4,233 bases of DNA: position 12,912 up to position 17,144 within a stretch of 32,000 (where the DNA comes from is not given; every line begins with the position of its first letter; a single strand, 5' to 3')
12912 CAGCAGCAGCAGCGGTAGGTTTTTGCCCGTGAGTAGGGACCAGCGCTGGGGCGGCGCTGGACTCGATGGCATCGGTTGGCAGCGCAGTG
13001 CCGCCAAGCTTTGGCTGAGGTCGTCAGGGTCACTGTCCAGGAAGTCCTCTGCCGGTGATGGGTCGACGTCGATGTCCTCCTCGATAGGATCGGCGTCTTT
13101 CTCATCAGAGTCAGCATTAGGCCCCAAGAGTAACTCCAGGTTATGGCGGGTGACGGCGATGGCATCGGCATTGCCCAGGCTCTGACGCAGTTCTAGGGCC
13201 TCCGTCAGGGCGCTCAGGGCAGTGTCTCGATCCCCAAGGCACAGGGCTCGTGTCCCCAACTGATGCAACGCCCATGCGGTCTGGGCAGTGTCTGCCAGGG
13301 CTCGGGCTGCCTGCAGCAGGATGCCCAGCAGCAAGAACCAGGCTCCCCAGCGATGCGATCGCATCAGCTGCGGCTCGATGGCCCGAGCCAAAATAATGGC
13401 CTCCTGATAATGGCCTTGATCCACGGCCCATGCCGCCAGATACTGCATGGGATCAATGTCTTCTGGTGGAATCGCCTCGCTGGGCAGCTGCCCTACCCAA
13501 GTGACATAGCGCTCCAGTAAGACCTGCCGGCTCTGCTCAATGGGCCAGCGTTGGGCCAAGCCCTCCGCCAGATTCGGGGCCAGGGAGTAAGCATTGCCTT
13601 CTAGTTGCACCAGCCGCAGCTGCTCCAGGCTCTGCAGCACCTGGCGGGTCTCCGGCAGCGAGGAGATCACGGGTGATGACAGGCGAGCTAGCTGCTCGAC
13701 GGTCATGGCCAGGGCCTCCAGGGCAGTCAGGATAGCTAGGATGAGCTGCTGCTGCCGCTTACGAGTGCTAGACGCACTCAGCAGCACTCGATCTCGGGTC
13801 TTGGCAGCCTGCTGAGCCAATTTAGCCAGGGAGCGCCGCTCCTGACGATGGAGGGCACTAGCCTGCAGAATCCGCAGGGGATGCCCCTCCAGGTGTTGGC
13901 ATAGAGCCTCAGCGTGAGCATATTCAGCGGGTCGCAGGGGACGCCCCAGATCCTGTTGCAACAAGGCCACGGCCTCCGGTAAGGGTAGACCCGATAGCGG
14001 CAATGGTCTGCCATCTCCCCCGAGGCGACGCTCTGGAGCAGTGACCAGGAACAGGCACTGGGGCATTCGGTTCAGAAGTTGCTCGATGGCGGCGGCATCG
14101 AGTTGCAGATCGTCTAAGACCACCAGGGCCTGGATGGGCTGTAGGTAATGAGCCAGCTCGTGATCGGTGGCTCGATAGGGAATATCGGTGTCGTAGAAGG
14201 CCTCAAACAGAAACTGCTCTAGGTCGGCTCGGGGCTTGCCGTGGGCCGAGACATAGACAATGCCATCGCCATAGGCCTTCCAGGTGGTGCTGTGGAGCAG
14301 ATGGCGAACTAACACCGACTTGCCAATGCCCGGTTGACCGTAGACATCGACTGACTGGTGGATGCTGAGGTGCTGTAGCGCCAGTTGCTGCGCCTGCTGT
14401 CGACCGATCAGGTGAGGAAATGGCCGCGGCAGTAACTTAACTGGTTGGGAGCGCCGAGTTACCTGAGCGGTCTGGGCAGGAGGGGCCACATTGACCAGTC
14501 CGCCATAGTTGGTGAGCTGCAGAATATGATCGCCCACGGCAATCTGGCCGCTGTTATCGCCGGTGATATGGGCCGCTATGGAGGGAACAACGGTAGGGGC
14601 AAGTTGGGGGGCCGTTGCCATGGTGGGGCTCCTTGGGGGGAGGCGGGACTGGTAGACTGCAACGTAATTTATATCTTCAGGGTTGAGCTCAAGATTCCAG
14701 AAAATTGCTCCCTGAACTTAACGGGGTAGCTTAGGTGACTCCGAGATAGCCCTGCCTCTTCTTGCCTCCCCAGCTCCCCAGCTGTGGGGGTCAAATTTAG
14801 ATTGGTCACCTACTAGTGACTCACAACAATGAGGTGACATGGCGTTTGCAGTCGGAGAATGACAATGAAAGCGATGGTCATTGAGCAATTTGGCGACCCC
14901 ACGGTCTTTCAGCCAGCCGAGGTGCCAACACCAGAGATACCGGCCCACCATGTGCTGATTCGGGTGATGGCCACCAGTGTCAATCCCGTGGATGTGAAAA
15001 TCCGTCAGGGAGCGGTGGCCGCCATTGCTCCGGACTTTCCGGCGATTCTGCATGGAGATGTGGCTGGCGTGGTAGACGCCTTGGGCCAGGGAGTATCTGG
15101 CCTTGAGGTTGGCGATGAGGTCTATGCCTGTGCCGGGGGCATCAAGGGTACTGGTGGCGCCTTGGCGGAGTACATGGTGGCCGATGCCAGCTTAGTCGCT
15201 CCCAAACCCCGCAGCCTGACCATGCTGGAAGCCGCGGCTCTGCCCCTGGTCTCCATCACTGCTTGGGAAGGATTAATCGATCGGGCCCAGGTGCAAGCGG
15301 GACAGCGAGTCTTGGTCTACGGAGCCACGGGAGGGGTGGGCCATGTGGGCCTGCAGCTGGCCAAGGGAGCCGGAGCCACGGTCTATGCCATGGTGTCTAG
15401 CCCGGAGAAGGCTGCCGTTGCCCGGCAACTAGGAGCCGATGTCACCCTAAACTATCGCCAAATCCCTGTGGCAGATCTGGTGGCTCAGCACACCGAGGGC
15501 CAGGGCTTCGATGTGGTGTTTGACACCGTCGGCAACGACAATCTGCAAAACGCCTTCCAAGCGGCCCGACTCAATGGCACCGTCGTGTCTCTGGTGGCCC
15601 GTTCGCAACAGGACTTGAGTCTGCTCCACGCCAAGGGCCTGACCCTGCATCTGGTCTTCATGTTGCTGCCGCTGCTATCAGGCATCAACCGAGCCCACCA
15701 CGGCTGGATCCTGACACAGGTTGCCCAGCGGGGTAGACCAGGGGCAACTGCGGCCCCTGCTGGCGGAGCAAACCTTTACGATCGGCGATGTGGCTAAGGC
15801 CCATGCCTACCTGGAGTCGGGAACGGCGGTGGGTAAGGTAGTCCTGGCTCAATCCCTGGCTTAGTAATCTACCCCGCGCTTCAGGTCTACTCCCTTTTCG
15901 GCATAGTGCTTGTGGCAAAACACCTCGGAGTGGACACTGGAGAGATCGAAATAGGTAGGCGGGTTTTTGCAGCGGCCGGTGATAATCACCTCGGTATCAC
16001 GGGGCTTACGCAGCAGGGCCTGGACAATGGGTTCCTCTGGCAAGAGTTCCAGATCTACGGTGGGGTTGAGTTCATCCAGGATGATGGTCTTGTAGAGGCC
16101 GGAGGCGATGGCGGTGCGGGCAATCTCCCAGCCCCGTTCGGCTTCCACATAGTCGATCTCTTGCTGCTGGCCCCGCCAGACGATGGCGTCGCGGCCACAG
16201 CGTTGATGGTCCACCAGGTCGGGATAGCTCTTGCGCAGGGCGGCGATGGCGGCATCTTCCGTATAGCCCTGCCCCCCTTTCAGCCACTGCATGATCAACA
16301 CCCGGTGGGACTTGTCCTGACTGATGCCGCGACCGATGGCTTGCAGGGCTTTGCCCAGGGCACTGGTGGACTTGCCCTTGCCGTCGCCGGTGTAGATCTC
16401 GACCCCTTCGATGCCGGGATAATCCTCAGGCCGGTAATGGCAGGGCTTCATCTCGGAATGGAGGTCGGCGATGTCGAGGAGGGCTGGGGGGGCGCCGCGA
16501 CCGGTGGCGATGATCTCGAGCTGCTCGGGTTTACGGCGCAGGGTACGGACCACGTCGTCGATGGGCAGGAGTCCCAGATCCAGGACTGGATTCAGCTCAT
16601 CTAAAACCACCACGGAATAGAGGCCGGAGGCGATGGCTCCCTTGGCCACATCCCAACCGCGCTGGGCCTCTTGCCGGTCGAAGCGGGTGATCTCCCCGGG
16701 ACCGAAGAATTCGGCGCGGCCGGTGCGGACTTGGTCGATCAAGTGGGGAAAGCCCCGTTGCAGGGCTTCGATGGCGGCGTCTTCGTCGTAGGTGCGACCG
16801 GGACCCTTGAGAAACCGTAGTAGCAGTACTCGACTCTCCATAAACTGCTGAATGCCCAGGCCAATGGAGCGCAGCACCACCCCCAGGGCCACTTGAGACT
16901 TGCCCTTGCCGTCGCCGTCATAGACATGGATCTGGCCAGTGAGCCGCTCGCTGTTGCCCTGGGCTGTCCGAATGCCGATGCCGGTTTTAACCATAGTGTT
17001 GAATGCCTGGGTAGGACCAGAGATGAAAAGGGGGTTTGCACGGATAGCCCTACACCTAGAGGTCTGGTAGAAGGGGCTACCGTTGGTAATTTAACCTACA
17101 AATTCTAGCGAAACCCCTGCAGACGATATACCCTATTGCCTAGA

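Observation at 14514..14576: Near-identical N-terminal peptide tag shared by the STAND NTPase and the downstream small protein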

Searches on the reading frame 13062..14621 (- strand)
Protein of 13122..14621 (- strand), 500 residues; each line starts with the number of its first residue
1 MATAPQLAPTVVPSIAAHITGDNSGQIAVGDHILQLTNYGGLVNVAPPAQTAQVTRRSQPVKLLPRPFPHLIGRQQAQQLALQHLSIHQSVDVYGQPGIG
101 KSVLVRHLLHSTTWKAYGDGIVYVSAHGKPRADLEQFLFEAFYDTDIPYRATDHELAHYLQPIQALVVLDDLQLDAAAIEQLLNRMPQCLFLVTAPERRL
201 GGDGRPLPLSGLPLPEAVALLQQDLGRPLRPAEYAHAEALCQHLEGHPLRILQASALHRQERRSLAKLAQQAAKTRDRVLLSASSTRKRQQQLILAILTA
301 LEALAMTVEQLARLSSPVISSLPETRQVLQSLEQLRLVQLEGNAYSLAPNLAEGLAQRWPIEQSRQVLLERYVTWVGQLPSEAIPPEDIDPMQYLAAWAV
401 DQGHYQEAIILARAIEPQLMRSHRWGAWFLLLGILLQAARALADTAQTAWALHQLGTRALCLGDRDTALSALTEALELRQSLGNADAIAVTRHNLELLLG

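Call 17: find_homologous_proteins(query=window:13122-14621:-, max_evalue=0.001)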
Query seq(500 aa) (500 aa): 107 proteins with E <= 0.001 among 8000 candidates.
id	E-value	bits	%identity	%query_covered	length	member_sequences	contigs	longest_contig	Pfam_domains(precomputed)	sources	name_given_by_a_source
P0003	1.7e-103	365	41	98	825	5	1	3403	PF13401.13,PF00931.29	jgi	jgi:hypothetical protein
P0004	8.1e-101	356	41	97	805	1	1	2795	PF05729.19,PF13401.13,PF00931.29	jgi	jgi:hypothetical protein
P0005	1.2e-97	346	41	97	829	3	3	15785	PF05729.19,PF13401.13,PF00931.29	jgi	jgi:hypothetical protein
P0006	1.5e-96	342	42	95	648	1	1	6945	PF00931.29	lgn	-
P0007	1.5e-95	339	40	98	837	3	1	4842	-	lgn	-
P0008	1.7e-94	335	40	99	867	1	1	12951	PF00931.29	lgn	-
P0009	2.7e-94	335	42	97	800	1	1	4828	PF00931.29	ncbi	-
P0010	7.9e-94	333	41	97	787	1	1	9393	PF13401.13,PF00931.29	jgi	-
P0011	5.1e-93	331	40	98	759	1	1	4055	PF00931.29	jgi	jgi:hypothetical protein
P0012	4.3e-92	328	40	97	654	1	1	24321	PF13401.13,PF00931.29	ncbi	-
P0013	6.7e-92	327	41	97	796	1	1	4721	PF01476.27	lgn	-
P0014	3.0e-91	325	40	97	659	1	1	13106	PF25199.2,PF00931.29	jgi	jgi:hypothetical protein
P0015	4.7e-91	324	41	98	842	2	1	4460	PF01476.27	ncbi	ncbi:MAG TPA: LysM peptidoglycan-binding domain-containing protein, partial [Anaerolineales bacteriu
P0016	1.9e-90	322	41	95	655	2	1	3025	-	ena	-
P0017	1.4e-88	316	40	95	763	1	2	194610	-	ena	-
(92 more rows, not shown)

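Call 24: find_related_loci(query=A2, collection=genome_contigs, flank=10000)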
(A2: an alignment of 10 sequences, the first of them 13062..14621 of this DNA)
Query A2 (520 aa) in genome_contigs; peptide patterns used: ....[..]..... (x = any residue, [..] = any of these).
165 stretches matched a pattern; 155 encode a relative of the query (tblastn E <= 1e-3); the best 80 are kept; 80 distinct loci.
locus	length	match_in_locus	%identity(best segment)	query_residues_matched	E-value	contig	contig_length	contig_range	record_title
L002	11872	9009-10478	40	4-500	3e-107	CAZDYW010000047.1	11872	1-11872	MAG TPA_asm: uncultured Anaerolineales bacterium isolate binchicken_co15_170 genome assembly, contig: NODE_3762_length_1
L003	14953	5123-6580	42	14-500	3e-106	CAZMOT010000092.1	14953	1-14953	MAG TPA_asm: uncultured Anaerolineales bacterium isolate SRP068000_co2_90 genome assembly, contig: NODE_3646_length_1495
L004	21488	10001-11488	40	8-503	2e-106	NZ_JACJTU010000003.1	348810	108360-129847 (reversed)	Nostoc paludosum FACHB-159 contig3, whole genome shotgun sequence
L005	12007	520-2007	39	8-503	1e-105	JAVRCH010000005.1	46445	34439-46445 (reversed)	MAG: Nostoc sp. DedQUE12a contig_5, whole genome shotgun sequence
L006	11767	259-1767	42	7-503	4e-104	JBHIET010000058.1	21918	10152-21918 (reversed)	MAG: Anaerolineae bacterium isolate b2.sp2_bin.30 NODE_503_length_21918_cov_8.181860, whole genome shotgun sequence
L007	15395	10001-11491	41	9-499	4e-103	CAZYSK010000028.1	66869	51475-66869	MAG TPA_asm: uncultured Anaerolineales bacterium isolate binchicken_co334_204 genome assembly, contig: NODE_591_length_6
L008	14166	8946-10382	40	15-500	2e-102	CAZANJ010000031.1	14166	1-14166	MAG TPA_asm: uncultured Anaerolineales bacterium isolate binchicken_co8_337 genome assembly, contig: NODE_7762_length_14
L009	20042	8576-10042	40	1-495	2e-102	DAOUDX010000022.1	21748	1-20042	MAG TPA_asm: Anaerolineae bacterium isolate N2_102 k133_1021412, whole genome shotgun sequence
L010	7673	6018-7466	42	14-498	8e-101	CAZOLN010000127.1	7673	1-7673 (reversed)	MAG TPA_asm: uncultured Anaerolineales bacterium isolate binchicken_co6_399 genome assembly, contig: NODE_12353_length_7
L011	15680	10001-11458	39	14-500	5e-100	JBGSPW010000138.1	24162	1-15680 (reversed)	MAG: Thermoflexales bacterium isolate JTS-AC314 k141_3011830, whole genome shotgun sequence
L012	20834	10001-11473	41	9-500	5e-100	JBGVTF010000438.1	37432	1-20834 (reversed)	MAG: Anaerolineae bacterium isolate S_237_B7 k127_270432, whole genome shotgun sequence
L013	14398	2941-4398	40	14-500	2e-98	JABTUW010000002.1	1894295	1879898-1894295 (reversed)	MAG: Anaerolineales bacterium isolate H5_CFX7 seq002, whole genome shotgun sequence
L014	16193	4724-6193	40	9-499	5e-97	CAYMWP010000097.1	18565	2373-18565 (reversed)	MAG TPA_asm: uncultured Anaerolineales bacterium isolate binchicken_co334_151 genome assembly, contig: NODE_5163_length_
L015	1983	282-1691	41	22-494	3e-101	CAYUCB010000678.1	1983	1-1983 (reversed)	MAG TPA_asm: uncultured Caldilineaceae bacterium isolate binchicken_co186_200 genome assembly, contig: NODE_117220_lengt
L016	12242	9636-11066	40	15-493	1e-95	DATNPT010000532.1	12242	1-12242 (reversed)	MAG TPA_asm: Chroococcales cyanobacterium isolate SMAG_U16488 k141_5600850, whole genome shotgun sequence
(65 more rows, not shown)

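Call 78: find_encoding_contigs(protein=P0005, flank=6000, max_places=3)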
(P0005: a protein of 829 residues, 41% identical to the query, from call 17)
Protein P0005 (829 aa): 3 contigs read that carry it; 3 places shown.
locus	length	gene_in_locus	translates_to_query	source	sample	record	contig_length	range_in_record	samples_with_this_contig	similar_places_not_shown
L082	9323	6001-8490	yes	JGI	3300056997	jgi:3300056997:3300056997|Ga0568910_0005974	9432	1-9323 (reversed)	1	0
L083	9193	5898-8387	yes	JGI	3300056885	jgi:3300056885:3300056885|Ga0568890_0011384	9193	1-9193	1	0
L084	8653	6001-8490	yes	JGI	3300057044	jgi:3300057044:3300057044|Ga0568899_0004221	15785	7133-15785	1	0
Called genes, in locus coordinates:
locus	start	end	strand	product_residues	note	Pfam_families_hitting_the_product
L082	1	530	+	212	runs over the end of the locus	?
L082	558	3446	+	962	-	PF00515:TPR_1 (faint), PF07719:TPR_2 (faint), PF13181:TPR_8 (faint), PF13374:TPR_10 (faint), PF13424:TPR_12 (weak), PF12770:CHAT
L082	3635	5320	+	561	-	PF00082:Peptidase_S8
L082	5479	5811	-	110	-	-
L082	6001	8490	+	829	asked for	PF00931:NB-ARC (weak), PF05729:NACHT (weak), PF13401:AAA_22 (faint)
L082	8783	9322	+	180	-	?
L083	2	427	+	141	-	?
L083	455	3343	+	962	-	PF00515:TPR_1 (faint), PF07719:TPR_2 (faint), PF13181:TPR_8 (faint), PF13374:TPR_10 (faint), PF13424:TPR_12 (weak), PF12770:CHAT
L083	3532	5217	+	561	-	PF00082:Peptidase_S8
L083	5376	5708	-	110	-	-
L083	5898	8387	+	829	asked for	PF00931:NB-ARC (weak), PF05729:NACHT (weak), PF13401:AAA_22 (faint)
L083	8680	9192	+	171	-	?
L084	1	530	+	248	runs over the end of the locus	PF13490:zf-HC2 (faint)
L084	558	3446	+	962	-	PF00515:TPR_1 (faint), PF07719:TPR_2 (faint), PF13181:TPR_8 (faint), PF13374:TPR_10 (faint), PF14938:SNAP (faint), PF13424:TPR_12 (weak), PF12770:CHAT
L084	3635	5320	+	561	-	PF00082:Peptidase_S8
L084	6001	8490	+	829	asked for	PF00931:NB-ARC (weak), PF05729:NACHT (weak), PF13401:AAA_22 (faint)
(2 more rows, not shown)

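Call 83: predict_structure(alignment_id=A1)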
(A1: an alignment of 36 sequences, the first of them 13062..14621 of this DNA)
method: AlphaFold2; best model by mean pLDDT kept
length: 520 residues; sequences in the alignment: 36
mean_pLDDT: 85.9   pTM: 0.83
mean pLDDT of the five models: 85.9, 84.6, 83.9, 83.5, 81.9
residues with pLDDT >= 90: 367; 70-90: 72; 50-70: 18; < 50: 63
segments of 3 or more residues with pLDDT < 50: 1-4, 6-29, 31-48, 505-520
pLDDT, mean of each block of 10 residues (from residue 1): 42 38 41 35 45 91 93 96 95 96 96 89 95 96 90 91 98 95 96 96 93 98 97 98 95 93 93 73 65 94 94 89 95 93 90 84 95 93 90 98 98 94 92 98 98 95 91 98 95 88 52 34
secondary structure, 60 per line:
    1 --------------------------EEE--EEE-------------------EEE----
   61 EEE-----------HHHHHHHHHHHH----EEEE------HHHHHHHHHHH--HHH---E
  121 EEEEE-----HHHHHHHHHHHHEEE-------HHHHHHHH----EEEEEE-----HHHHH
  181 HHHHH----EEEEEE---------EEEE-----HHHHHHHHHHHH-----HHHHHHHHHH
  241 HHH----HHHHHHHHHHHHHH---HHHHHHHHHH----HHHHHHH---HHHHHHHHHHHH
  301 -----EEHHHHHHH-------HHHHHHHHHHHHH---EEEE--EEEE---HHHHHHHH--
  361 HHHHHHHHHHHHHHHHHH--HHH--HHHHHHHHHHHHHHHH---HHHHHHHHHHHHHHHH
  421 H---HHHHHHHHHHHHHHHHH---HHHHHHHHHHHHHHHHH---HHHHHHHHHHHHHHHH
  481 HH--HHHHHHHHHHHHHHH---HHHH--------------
elements in order: E27-29 E32-34 E54-56 E61-63 H75-86 E91-94 H101-111 E120-125 H131-142 E143-145 H153-160 E165-170 H176-185 E190-195 E205-208 H214-225 H231-243 H248-261 H265-274 H279-285 H289-300 H308-314 H322-334 E338-341 E344-347 H351-358 H361-378 H386-401 H405-421 H425-441 H445-461 H465-482 H485-499 H503-506

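Call 92: fold_search(model_id=the predicted structure, library=pdb)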
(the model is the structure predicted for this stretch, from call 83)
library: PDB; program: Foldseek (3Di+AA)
matches with E <= 10: 1310; with E <= 0.001: 87
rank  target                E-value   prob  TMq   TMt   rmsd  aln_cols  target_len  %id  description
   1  3sfz                  3.1e-11  1.00  0.55  0.27   6.5       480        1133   18  Crystal structure of full-length murine Apaf-1 (released 2011-08-24)
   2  3shf                  1.1e-10  1.00  0.55  0.27   5.5       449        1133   18  Crystal structure of the R265S mutant of full-length murine Apaf-1 (released 2011-08-24)
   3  5juy_A                2.4e-10  1.00  0.35  0.17  22.6       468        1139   17  Active human apoptosome with procaspase-9 (released 2016-10-19)
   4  5juy_B                2.4e-10  1.00  0.35  0.16  22.6       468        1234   17  Active human apoptosome with procaspase-9 (released 2016-10-19)
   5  1z6t_B                5.2e-10  1.00  0.50  0.45   8.7       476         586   16  Structure of the apoptotic protease-activating factor 1 bound to ADP (released 2005-04-19)
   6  1z6t_A                8.7e-10  1.00  0.50  0.46   8.6       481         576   15  Structure of the apoptotic protease-activating factor 1 bound to ADP (released 2005-04-19)
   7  9h2l_A                1.2e-09  1.00  0.34  0.22  14.7       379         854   17  Cryo-EM structure of an octameric G10-resistosome from wheat (released 2025-09-24)
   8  6mfv_A                1.6e-09  1.00  0.45  0.37  12.4       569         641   14  Crystal structure of the Signal Transduction ATPase with Numerous Domains (STAND) protein with a tetratricopeptide rep (released 2019-02-20)
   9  3j2t_A                3.1e-09  1.00  0.34  0.17  23.4       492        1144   15  An improved model of the human apoptosome (released 2013-04-10)
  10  9ri9_B                1.0e-08  1.00  0.34  0.21  17.9       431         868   14  Cryo-EM structure of the tomato NRC3 hexameric resistosome (released 2025-07-23)
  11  9ria_B                1.2e-08  1.00  0.34  0.22  13.2       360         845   16  Cryo-EM structure of tomato NRC3-AVRcap1b complex (released 2025-07-23)
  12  4m9s_B                1.2e-08  1.00  0.36  0.37  17.2       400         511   16  crystal structure of CED-4 bound CED-3 fragment (released 2013-10-23)
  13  9ria_C                2.9e-08  1.00  0.35  0.22  14.0       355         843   16  Cryo-EM structure of tomato NRC3-AVRcap1b complex (released 2025-07-23)
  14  2a5y_B                3.1e-08  1.00  0.35  0.36  16.4       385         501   16  Structure of a CED-4/CED-9 complex (released 2005-10-11)
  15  9ria_A                3.9e-08  1.00  0.34  0.22  14.1       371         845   14  Cryo-EM structure of tomato NRC3-AVRcap1b complex (released 2025-07-23)
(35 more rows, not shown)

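Call 97: search_protein_families(library=padloc, proteins=[L003:7462-8556:+], max_evalue=0.01)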
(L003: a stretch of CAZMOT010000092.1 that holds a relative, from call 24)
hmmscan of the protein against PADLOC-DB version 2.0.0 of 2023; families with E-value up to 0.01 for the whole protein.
L003:7462-8556:+ (365 aa): 1 family
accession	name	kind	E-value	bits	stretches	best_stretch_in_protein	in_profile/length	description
PDLC02987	caspase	-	5.1e-17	60.2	1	7-335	3-210/453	-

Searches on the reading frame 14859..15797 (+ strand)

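Call 109: search_protein_families(library=pfam, proteins=[window:14859-15797:+], max_evalue=0.00001)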
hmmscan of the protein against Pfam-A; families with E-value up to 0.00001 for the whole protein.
window:14859-15797:+ (312 aa): 3 families
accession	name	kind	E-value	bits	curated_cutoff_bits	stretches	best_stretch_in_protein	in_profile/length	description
PF00107.32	ADH_zinc_N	-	1.6e-23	83.5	31.8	1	159-254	1-96/129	Zinc-binding dehydrogenase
PF08240.17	ADH_N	-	3.5e-17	63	23.5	1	29-117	2-103/104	Alcohol dehydrogenase GroES-like domain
PF13602.12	ADH_zinc_N_2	-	1.8e-08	35.8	27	1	191-280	1-86/134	Zinc-binding dehydrogenase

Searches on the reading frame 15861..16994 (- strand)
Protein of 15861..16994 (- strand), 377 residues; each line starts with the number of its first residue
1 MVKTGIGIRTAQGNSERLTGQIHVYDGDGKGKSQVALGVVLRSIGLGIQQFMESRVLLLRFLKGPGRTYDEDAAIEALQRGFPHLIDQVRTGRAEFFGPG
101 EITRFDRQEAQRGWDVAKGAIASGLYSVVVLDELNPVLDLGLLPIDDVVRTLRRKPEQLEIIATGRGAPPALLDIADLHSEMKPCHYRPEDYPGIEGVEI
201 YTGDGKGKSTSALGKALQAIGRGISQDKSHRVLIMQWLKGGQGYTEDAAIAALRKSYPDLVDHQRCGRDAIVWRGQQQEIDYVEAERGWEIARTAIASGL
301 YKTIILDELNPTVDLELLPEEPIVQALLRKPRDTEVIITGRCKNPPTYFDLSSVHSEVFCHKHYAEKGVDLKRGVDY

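Call 109: search_protein_families(library=pfam, proteins=[window:15861-16994:-], max_evalue=0.00001)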
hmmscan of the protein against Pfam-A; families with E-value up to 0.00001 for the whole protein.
window:15861-16994:- (377 aa): 1 family
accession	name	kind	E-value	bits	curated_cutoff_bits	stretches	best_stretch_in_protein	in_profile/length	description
PF02572.21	CobA_CobO_BtuR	-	8.9e-87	290.1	25.7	2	198-377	5-172/172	ATP:corrinoid adenosyltransferase BtuR/CobO/CobP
